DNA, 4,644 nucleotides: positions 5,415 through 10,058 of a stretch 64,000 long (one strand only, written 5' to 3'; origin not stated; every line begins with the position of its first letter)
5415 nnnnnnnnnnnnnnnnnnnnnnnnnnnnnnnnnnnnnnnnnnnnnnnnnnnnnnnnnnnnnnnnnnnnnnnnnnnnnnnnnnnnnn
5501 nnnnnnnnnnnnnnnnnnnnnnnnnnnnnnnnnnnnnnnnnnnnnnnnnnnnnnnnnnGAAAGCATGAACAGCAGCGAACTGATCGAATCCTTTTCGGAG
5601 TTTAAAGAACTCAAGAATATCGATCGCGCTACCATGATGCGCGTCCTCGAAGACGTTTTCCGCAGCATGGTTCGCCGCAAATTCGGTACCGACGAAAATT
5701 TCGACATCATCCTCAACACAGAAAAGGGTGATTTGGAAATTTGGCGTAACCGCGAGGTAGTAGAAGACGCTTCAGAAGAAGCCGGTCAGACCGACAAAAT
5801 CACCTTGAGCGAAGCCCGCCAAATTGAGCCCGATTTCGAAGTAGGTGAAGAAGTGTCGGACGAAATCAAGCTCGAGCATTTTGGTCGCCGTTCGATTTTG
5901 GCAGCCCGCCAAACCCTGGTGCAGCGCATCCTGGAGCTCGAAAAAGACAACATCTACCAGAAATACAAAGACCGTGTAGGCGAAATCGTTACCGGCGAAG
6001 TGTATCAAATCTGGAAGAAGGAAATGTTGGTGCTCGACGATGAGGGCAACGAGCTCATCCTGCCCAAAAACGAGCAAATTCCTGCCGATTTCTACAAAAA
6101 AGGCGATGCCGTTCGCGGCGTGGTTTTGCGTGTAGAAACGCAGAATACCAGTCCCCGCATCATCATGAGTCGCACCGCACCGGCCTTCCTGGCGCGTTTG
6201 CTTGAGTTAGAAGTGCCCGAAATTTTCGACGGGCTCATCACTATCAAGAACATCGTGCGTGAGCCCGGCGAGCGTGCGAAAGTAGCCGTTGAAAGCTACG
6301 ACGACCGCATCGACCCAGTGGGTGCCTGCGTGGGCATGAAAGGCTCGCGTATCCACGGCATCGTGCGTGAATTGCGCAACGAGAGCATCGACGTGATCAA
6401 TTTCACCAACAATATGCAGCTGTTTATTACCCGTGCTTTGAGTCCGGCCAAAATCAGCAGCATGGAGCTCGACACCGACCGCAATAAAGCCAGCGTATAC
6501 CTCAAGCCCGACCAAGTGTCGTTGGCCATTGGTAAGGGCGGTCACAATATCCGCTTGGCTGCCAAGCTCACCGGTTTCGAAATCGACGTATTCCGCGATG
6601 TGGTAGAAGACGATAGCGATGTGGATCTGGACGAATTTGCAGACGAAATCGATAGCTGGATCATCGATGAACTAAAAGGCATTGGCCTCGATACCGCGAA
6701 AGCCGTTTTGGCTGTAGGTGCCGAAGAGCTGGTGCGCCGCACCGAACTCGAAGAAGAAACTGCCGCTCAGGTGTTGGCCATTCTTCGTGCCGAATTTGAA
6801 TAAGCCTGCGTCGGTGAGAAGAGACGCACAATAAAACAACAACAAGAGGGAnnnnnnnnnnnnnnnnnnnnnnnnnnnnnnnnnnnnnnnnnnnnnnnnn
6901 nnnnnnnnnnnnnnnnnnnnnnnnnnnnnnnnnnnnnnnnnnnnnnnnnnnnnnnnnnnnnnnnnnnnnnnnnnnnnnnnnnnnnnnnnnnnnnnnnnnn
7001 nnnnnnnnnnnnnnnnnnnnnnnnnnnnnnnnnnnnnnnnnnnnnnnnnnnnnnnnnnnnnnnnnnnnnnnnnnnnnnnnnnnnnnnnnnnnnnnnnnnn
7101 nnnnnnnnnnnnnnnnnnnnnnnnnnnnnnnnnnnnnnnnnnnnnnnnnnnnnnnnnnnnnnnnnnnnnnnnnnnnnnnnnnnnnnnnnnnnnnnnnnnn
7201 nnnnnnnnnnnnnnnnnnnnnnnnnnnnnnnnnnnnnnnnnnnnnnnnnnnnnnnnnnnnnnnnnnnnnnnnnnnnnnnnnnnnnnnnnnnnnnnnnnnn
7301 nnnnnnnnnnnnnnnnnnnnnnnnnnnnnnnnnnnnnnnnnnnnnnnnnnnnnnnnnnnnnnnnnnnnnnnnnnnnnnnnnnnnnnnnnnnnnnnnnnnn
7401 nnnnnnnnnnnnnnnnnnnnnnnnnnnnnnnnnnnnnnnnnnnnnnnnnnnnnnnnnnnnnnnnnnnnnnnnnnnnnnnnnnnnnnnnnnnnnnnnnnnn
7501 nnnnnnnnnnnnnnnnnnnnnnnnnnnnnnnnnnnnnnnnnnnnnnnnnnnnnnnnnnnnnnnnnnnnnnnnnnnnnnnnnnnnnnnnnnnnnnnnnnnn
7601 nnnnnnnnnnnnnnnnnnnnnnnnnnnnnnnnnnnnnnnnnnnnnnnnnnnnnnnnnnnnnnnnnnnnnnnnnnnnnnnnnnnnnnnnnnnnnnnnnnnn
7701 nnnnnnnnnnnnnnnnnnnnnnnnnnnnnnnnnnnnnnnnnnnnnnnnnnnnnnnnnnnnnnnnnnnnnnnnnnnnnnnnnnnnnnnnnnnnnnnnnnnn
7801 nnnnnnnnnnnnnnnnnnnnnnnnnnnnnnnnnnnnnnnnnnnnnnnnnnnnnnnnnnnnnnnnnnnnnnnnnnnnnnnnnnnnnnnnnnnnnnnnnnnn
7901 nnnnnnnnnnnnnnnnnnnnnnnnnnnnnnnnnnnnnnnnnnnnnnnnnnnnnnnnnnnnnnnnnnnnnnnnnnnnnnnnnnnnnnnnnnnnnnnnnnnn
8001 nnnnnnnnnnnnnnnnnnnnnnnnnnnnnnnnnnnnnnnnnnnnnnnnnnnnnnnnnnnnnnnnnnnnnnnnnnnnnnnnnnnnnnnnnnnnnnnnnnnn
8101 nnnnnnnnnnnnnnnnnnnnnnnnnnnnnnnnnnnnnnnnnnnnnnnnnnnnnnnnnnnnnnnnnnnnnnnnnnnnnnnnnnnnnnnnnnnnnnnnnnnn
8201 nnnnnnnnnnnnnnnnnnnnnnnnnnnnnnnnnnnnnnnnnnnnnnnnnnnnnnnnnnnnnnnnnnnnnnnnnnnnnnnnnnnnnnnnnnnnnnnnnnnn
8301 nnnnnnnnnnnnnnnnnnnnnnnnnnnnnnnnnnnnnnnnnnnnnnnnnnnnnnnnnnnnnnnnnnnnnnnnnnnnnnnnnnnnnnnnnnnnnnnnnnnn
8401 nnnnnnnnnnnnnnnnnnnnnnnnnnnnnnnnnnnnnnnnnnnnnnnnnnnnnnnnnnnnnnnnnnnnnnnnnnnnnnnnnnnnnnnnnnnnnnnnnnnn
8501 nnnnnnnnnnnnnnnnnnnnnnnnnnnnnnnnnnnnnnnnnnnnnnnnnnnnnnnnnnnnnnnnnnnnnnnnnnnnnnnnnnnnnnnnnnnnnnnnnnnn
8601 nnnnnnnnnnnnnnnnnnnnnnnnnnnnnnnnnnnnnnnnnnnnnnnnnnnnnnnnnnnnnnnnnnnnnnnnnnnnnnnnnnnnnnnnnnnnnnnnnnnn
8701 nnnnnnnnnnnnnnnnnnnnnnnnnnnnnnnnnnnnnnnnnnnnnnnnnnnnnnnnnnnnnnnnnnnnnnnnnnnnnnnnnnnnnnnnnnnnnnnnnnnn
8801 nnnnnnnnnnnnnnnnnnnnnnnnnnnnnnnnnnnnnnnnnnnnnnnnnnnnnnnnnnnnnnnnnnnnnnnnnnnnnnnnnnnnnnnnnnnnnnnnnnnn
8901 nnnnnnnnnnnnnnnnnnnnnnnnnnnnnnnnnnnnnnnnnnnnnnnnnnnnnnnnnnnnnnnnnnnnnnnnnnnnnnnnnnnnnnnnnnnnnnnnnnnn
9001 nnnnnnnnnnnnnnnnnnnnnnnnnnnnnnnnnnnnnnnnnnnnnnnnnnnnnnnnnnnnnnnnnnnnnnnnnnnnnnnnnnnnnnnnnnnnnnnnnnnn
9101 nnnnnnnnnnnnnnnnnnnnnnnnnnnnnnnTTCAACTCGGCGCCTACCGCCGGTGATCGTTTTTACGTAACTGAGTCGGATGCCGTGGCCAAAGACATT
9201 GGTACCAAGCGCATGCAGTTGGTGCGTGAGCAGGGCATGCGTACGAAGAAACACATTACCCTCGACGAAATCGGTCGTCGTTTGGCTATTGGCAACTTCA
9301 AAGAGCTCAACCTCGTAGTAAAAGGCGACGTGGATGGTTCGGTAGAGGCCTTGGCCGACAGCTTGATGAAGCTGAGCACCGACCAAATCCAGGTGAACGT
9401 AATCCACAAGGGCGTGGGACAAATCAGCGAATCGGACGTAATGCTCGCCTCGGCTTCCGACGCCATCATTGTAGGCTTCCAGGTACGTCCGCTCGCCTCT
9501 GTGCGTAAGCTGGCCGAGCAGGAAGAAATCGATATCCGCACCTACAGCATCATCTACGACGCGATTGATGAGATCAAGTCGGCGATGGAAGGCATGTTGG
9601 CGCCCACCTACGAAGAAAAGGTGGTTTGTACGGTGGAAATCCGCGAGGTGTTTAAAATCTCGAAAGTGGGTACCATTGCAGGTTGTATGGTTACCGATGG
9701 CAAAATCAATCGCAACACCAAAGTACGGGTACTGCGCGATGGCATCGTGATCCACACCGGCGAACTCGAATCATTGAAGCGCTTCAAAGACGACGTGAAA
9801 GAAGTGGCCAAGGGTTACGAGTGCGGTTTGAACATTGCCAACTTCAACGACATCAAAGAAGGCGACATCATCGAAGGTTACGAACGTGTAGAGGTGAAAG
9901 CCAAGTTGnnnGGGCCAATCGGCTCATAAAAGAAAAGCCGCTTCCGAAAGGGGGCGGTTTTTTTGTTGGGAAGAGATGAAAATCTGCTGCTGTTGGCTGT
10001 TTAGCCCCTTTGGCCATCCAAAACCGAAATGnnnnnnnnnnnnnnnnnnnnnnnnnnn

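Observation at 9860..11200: The RhuM gene behind infB is flanked by a diverged repeat of the infB 3' end plus terminator hairpin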

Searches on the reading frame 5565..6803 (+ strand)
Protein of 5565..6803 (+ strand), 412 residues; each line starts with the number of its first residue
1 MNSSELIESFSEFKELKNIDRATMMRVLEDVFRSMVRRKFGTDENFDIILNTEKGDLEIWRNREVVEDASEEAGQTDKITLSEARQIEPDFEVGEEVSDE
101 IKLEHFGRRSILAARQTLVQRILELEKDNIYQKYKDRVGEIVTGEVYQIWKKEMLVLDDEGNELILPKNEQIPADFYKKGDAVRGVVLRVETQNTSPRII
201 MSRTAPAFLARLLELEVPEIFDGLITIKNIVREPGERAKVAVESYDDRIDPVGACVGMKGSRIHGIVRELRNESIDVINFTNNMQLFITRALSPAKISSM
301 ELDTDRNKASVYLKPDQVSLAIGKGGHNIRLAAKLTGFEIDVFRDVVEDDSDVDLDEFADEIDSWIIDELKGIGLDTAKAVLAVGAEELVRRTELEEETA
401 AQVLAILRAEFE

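Call 9: search_protein_families(library=pfam, proteins=[window:5565-6803:+])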
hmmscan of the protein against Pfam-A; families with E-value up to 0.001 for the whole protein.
window:5565-6803:+ (412 aa): 5 families
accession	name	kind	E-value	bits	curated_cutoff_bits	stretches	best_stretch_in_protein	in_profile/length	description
PF08529.16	NusA_N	-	1.6e-31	109.5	23.8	1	5-128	1-119/119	NusA N-terminal domain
PF13184.12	KH_5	-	6.2e-27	94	27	1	234-301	1-68/69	NusA-like KH domain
PF00575.29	S1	-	9.7e-07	29.5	22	1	135-197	1-69/74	S1 RNA binding domain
PF23095.1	KH_NusA_C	-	2.7e-06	27.7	34.2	1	310-342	2-34/59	Transcription termination/antitermination protein NusA, KH domain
PF07650.23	KH_2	-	1.8e-05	24.9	22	1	287-343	5-61/78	KH domain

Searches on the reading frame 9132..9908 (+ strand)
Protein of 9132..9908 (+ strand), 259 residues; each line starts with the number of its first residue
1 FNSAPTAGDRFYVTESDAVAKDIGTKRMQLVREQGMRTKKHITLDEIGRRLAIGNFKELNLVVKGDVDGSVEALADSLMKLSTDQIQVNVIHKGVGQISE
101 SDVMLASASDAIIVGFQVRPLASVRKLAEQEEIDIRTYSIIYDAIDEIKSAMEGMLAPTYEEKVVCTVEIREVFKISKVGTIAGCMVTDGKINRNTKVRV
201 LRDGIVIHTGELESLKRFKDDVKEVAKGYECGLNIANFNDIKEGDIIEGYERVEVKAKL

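Call 11: find_related_loci(query=window:9132-9908:+, collection=genome_contigs, flank=7000)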
Query window:9132-9908:+ (259 aa) in genome_contigs; peptide patterns used: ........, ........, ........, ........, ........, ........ (x = any residue, [..] = any of these).
600 stretches matched a pattern (row limit reached: there are more); 581 encode a relative of the query (tblastn E <= 1e-3); the best 80 are kept; 80 distinct loci.
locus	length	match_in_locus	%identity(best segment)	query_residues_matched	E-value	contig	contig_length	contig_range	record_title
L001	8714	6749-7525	79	1-259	5e-142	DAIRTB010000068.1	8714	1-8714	MAG TPA_asm: Bacteroidota bacterium isolate CTOTU7364 NODE_11838_length_8714_cov_3.447396, whole genome shotgun sequence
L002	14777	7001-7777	78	1-259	1e-137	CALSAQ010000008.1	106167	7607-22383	MAG: Sphingobacterium thalpophilum isolate JJ-MO2A6-331-2-mx-bin689 genome assembly, contig: JJ-MO2A6-331-C51, whole gen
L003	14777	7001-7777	76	1-259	3e-137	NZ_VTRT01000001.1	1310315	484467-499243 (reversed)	Pedobacter sp. BS3 map unlocalized plasmid unnamed1 BS3-1_scaffold1, whole genome shotgun sequence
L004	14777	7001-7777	77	1-259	4e-137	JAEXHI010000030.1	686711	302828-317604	MAG: Bacteroidetes bacterium isolate OH_HBlB_106 k127_226070, whole genome shotgun sequence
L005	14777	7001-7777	78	1-259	3e-137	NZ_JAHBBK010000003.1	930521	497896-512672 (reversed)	Mucilaginibacter sp. Bleaf8 Scaffold3, whole genome shotgun sequence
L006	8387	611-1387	78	1-259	1e-136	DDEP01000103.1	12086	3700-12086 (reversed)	MAG TPA_asm: Pedobacter sp. UBA1951 UBA1951_contig_178746, whole genome shotgun sequence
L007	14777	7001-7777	77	1-259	1e-136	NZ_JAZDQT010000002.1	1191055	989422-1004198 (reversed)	Pedobacter albus strain KR3-3 contig2, whole genome shotgun sequence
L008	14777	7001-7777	76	1-259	1e-136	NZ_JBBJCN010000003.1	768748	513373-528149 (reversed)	Pedobacter superstes strain P351 3, whole genome shotgun sequence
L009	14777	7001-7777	78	1-259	3e-136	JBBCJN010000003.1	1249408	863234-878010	MAG: Pedobacter sp. isolate MAG_CPA_34 P10A_000000005092, whole genome shotgun sequence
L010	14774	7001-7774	77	1-258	2e-136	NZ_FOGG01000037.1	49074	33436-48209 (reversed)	Pedobacter rhizosphaerae strain DSM 18610, whole genome shotgun sequence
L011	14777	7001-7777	77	1-259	8e-137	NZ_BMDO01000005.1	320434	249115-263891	Mucilaginibacter galii strain CCM 8711 sequence05, whole genome shotgun sequence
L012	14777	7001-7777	76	1-259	4e-136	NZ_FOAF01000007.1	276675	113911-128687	Olivibacter domesticus strain DSM 18733, whole genome shotgun sequence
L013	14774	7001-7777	75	1-259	8e-136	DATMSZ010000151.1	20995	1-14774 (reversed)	MAG TPA_asm: Pseudosphingobacterium sp. isolate SMAG_U12999 k141_3045, whole genome shotgun sequence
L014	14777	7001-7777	77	1-259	8e-136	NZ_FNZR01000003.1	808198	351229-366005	Parapedobacter koreensis strain Jip14, whole genome shotgun sequence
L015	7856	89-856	78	4-259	5e-136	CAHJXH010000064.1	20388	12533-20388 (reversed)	Sphingobacteriaceae bacterium isolate Lichen_MAGs_lobaria9 genome assembly, contig: NODE_3155_length_20388_cov_2.367486,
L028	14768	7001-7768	77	4-259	3e-135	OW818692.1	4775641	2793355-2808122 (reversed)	metagenome genome assembly, chromosome: 1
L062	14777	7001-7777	75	1-259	3e-132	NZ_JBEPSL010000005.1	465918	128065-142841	Pedobacter africanus strain 2990 Ga0501451_05, whole genome shotgun sequence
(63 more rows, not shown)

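Call 88: search_protein_families(library=pfam, proteins=[L062:8466-9173:-, L062:9190-10377:-, L062:10536-12026:+, L062:12317-13717:+, L062:7990-8148:+, L028:7821-8081:-, L028:8125-9252:+, L028:9447-10535:+], max_evalue=0.001)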
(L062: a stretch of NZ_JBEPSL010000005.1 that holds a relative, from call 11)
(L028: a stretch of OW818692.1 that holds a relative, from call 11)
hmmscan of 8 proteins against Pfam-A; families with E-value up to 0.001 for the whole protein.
L062:8466-9173:- (235 aa): 2 families
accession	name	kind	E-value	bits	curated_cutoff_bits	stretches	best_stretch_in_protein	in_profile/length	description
PF13568.12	OMP_b-brl_2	-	1.2e-12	48.8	27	1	27-207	2-172/175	Outer membrane protein beta-barrel domain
PF13505.12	OMP_b-brl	-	1.7e-05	25.5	28.7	1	14-234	2-175/175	Outer membrane protein beta-barrel domain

L062:9190-10377:- (395 aa): 1 family
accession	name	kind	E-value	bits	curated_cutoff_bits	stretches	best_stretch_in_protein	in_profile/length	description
PF03572.23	Peptidase_S41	-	4.4e-16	59.3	24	1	204-371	13-164/165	Peptidase family S41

L062:10536-12026:+ (496 aa): 1 family
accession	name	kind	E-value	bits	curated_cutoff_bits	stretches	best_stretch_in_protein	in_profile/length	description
PF18885.6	DUF5648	-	1.8e-19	70.7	25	2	372-494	6-133/134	Domain of unknown function (DUF5648)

L062:12317-13717:+ (466 aa): 1 family
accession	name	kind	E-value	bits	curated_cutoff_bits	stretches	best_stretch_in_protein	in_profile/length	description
PF01823.24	MACPF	-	2.7e-05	24.9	21.5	1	149-330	15-209/214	MAC/Perforin domain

L062:7990-8148:+ (52 aa): 1 family
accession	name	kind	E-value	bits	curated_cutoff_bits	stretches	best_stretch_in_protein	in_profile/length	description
PF13635.12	DUF4143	-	3e-07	30.8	28.1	1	6-39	127-160/160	Domain of unknown function (DUF4143)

L028:7821-8081:- (86 aa): 2 families
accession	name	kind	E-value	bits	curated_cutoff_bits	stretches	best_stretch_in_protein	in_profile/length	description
PF01381.28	HTH_3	-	1.4e-11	44.6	23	1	15-65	3-53/55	Helix-turn-helix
PF12844.13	HTH_19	-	0.00022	21.5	30.2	1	13-67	4-58/64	Helix-turn-helix domain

L028:8125-9252:+ (375 aa): 0 families

L028:9447-10535:+ (362 aa): 1 family
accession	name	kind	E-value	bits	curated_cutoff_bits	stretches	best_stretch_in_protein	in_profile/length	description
PF01757.29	Acyl_transf_3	-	1e-15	58.1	31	1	18-344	2-325/326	Acyltransferase domain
